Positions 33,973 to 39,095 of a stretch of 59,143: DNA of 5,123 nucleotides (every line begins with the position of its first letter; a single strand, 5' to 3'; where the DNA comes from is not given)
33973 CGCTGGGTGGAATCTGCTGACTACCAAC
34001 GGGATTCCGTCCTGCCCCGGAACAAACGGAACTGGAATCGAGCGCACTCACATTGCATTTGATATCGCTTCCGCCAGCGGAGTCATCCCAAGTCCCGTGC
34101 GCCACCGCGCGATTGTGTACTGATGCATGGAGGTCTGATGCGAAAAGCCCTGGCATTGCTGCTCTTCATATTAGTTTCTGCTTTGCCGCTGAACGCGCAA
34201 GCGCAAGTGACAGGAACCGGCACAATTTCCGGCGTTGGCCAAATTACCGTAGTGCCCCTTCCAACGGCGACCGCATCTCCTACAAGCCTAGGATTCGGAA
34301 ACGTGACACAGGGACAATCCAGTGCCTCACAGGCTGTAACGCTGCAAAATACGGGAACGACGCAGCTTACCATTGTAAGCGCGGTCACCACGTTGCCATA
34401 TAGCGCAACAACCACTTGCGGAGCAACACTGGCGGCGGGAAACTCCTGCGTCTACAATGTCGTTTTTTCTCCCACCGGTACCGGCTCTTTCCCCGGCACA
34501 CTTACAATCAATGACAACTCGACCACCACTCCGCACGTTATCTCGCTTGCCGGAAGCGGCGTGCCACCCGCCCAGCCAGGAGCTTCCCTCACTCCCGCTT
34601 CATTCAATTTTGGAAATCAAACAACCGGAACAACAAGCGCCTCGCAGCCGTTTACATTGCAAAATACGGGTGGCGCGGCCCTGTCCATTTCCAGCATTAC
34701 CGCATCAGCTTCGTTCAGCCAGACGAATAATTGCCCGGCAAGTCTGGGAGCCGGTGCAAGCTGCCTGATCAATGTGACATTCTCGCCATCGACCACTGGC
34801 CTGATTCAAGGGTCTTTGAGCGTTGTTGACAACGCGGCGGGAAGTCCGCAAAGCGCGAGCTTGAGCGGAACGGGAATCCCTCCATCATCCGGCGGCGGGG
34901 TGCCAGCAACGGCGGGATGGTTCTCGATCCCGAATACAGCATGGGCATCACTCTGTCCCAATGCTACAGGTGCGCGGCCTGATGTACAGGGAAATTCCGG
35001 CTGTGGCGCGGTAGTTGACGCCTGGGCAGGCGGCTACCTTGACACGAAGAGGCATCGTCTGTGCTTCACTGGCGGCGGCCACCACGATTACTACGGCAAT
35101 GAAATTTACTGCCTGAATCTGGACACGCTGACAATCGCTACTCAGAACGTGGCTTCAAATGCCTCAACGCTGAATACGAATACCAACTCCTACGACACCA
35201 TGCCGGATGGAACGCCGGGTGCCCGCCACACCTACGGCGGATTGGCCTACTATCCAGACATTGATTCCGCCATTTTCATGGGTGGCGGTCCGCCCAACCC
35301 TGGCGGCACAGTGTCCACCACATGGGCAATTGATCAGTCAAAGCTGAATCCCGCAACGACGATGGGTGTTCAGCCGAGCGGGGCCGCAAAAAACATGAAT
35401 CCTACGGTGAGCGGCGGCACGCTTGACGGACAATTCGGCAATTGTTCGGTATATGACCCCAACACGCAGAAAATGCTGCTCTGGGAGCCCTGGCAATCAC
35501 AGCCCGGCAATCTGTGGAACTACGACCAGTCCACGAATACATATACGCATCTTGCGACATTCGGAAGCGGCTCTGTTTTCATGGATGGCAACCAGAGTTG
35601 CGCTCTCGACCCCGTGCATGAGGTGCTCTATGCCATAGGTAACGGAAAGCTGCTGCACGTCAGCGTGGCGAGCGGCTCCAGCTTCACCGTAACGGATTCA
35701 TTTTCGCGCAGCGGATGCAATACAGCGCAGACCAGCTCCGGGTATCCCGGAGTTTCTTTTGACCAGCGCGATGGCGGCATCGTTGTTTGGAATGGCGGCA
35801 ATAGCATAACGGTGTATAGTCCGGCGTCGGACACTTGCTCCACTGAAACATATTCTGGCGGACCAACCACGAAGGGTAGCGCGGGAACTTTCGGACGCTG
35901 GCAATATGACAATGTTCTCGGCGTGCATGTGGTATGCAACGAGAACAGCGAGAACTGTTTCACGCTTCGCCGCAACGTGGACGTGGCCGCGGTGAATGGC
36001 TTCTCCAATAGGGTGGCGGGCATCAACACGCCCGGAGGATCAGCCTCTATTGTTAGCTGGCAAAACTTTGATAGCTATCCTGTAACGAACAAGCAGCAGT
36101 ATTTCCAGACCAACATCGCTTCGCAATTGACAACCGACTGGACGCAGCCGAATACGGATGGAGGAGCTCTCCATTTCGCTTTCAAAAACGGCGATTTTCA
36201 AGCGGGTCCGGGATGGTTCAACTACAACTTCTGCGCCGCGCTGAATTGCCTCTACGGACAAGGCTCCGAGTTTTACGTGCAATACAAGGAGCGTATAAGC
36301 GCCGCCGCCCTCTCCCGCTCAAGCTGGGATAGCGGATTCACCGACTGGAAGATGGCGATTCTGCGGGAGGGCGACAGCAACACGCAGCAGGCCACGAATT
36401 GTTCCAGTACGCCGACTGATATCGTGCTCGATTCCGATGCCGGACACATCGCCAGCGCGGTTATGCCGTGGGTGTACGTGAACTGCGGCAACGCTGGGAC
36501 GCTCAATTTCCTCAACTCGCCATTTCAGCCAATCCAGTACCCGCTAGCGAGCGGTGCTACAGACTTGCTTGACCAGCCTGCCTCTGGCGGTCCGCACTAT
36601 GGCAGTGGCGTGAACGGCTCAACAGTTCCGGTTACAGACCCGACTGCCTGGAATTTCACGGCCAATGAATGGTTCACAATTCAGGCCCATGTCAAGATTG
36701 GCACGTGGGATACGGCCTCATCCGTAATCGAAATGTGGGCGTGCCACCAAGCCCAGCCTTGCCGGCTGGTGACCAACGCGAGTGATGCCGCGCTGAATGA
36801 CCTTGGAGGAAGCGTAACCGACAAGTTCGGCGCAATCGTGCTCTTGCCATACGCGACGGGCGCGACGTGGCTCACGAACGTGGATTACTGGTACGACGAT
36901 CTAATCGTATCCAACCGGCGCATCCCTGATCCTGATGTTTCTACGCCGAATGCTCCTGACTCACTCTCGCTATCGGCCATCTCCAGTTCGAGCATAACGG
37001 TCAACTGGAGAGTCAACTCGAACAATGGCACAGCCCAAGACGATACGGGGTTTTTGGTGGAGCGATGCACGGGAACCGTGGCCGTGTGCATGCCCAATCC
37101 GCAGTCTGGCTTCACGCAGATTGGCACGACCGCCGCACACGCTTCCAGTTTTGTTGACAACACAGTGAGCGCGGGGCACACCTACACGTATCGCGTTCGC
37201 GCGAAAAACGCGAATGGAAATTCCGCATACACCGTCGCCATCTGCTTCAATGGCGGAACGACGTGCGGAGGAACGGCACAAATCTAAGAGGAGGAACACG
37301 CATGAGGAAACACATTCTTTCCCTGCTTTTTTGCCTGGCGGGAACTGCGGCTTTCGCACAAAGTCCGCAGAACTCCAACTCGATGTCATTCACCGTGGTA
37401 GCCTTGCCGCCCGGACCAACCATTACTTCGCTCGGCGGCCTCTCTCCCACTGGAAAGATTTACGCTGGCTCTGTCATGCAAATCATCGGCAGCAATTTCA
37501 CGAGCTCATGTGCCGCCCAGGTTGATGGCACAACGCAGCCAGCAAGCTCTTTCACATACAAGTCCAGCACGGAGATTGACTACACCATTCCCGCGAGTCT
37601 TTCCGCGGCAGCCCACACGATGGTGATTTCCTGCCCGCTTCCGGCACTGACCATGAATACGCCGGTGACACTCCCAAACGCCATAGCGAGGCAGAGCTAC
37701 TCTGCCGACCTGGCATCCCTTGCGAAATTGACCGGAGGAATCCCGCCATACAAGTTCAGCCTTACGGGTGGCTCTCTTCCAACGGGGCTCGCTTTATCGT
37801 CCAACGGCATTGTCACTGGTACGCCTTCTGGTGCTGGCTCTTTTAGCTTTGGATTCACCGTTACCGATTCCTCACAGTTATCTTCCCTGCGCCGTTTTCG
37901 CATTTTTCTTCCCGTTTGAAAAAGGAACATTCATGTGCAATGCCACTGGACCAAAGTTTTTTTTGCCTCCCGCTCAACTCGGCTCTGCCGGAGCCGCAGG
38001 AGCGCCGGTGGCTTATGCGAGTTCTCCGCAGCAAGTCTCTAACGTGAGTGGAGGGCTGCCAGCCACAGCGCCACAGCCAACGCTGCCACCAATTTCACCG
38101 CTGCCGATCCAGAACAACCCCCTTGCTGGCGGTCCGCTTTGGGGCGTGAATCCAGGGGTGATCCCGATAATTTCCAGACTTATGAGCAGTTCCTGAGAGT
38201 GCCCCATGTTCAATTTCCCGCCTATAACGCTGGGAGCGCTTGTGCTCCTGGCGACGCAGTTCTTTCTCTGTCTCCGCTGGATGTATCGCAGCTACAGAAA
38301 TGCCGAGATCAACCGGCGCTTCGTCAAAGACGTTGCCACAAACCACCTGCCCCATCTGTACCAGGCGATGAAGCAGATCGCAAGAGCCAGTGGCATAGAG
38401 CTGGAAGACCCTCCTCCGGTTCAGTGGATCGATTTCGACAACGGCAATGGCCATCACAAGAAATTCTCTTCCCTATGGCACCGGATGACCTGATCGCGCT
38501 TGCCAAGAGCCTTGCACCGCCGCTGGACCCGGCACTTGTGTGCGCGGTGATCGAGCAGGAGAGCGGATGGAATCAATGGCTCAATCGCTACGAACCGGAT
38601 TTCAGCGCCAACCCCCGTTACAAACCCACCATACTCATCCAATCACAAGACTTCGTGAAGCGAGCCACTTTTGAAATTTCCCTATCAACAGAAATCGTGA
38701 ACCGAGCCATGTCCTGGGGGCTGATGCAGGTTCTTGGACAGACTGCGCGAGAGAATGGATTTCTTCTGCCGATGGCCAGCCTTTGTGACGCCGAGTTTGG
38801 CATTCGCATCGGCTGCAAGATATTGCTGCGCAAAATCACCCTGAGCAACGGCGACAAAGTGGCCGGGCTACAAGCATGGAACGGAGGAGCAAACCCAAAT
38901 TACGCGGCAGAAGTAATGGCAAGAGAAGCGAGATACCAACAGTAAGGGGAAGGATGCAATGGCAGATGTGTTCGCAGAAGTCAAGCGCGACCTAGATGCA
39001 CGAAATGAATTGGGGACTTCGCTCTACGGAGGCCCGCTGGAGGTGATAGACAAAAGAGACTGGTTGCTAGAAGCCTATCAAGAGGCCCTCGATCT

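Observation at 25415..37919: All six consecutive receptor-binding/depolymerase-like genes begin with Sec-type signal peptides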

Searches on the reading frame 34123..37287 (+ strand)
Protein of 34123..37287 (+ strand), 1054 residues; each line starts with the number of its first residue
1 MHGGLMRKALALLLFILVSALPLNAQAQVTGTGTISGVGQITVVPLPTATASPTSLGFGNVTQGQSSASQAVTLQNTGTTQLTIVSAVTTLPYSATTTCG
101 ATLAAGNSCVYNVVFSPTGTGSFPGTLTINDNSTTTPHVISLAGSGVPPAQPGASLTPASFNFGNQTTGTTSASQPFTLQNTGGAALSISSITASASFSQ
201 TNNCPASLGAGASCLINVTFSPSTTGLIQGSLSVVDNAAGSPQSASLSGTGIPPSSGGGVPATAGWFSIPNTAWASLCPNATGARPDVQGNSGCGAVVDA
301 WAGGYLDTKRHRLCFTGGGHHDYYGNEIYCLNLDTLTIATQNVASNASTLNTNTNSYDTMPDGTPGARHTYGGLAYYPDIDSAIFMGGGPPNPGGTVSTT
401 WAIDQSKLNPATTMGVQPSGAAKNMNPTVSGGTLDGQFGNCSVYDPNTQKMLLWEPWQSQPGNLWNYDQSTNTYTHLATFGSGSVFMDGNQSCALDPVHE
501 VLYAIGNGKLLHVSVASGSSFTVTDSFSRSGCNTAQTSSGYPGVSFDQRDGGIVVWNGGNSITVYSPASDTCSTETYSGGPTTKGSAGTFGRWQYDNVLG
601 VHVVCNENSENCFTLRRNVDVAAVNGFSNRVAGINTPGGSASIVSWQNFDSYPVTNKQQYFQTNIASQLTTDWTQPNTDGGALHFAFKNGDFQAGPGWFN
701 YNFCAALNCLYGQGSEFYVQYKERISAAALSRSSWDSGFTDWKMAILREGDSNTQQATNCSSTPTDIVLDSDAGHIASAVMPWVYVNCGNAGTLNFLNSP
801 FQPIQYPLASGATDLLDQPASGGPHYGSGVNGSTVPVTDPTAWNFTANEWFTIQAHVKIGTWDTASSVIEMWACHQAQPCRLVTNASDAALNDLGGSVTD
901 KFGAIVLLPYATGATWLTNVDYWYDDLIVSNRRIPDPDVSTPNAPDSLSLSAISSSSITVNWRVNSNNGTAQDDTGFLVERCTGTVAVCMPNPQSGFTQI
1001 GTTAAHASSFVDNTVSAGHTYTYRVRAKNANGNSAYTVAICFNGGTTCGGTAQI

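Call 5: search_protein_families(library=pfam, proteins=[window:34123-37287:+], max_evalue=0.01)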
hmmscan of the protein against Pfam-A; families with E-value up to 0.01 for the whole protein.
window:34123-37287:+ (1054 aa): 6 families
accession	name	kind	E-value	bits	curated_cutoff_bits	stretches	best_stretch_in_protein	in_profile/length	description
PF22073.2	Cep192_D4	-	4.1e-17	62.8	35.5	2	52-146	7-111/112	Cep192 domain 4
PF22544.2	HYDIN_VesB_CFA65-like_Ig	-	1.9e-16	60.5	25.5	2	155-249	4-99/100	HYDIN/CFA65/VesB-like, Ig-like domain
PF15780.11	ASH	-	1.6e-14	54.3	27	2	51-138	9-97/98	Abnormal spindle-like microcephaly-assoc'd, ASPM-SPD-2-Hydin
PF07610.17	DUF1573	-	3.6e-14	53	26.1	2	159-249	6-96/98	Protein of unknown function (DUF1573)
PF00041.27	fn3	-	6.1e-05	23.6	25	1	944-1037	2-78/84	Fibronectin type III domain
PF24507.1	Ig_CFAP65_4th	-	0.00089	20.1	27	0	72-146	2-76/76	CFAP65, fourth Ig-like domain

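Call 6: search_protein_families(library=phrogs, proteins=[window:34123-37287:+], max_evalue=0.01)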
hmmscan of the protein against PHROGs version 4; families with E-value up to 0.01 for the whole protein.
window:34123-37287:+ (1054 aa): 1 family
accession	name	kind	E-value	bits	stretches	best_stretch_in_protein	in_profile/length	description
phrog_18474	-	other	1.6e-37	130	2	137-256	263-386/929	hydrolase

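Call 73: search_protein_families(library=ncbifam, proteins=[window:34138-37287:+], max_evalue=0.01)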
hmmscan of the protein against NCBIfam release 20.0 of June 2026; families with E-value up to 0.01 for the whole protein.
window:34138-37287:+ (1049 aa): 2 families
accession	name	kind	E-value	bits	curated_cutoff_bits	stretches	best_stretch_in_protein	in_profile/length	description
NF012200.0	choice_anch_D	domain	1.3e-38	131.8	45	2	134-235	2-107/108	choice-of-anchor D domain-containing protein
NF041425.1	OS_HP2_seleno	subfamily_domain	0.0081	16.5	100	0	154-215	4-63/98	OS_HP2 family (seleno)protein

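Call 75: search_solved_structures(query=window:34138-37284:+, max_evalue=1)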
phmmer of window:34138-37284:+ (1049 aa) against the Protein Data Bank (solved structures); distinct sequences matched with E-value up to 1: 0.

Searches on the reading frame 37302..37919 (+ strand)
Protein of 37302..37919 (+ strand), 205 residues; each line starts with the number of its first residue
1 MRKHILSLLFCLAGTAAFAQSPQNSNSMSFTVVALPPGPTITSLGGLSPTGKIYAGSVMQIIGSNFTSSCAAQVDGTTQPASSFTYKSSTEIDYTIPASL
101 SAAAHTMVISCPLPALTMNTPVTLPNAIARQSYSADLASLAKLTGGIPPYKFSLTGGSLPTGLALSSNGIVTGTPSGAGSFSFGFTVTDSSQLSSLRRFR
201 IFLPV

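Call 5: search_protein_families(library=pfam, proteins=[window:37302-37919:+], max_evalue=0.01)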
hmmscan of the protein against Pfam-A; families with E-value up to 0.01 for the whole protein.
window:37302-37919:+ (205 aa): 2 families
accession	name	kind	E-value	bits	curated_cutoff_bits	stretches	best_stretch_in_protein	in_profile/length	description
PF05345.18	He_PIG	-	4.4e-11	43.5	24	1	120-200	6-92/96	Putative Ig domain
PF01833.30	TIG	-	0.00064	20.1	20.9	0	39-110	1-69/84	IPT/TIG domain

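Call 6: search_protein_families(library=phrogs, proteins=[window:37302-37919:+], max_evalue=0.01)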
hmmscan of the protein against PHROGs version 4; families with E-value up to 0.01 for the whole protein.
window:37302-37919:+ (205 aa): 1 family
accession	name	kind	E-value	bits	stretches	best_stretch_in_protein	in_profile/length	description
phrog_38322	-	unknown function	0.00023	21.2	1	144-191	231-276/506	-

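Call 73: search_protein_families(library=ncbifam, proteins=[window:37302-37919:+], max_evalue=0.01)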
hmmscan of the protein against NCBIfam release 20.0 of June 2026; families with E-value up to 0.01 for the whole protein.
window:37302-37919:+ (205 aa): 1 family
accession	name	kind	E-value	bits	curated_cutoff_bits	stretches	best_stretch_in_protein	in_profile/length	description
NF058597.1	CoaZ_rpt_PGGG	domain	1.7e-07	31.2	30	1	37-115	1-75/88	choice-of-anchor Z repeating domain-containing protein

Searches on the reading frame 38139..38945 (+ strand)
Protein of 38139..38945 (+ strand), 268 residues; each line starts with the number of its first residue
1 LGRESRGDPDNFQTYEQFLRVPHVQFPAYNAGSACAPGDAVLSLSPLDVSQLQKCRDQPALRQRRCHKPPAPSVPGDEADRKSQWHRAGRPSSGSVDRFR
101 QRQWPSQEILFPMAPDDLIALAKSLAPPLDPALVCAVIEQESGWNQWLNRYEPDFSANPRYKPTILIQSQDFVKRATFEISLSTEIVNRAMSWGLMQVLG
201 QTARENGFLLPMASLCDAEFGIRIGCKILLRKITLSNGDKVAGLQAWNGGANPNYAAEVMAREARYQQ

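Call 8: search_protein_families(library=phrogs, proteins=[window:38139-38945:+], max_evalue=0.001)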
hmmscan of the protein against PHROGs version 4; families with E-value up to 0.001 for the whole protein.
window:38139-38945:+ (268 aa): 1 family
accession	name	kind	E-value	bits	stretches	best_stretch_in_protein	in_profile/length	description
phrog_32437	-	unknown function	0.00031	21.7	0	190-252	109-171/205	-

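Call 23: search_protein_families(library=pfam, proteins=[window:38139-38945:+], max_evalue=0.01)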
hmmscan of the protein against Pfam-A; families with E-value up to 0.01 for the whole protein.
window:38139-38945:+ (268 aa): 1 family
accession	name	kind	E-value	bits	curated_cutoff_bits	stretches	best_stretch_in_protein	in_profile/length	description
PF01464.25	SLT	-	3.9e-08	33.3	21.3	1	182-254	27-101/117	Transglycosylase SLT domain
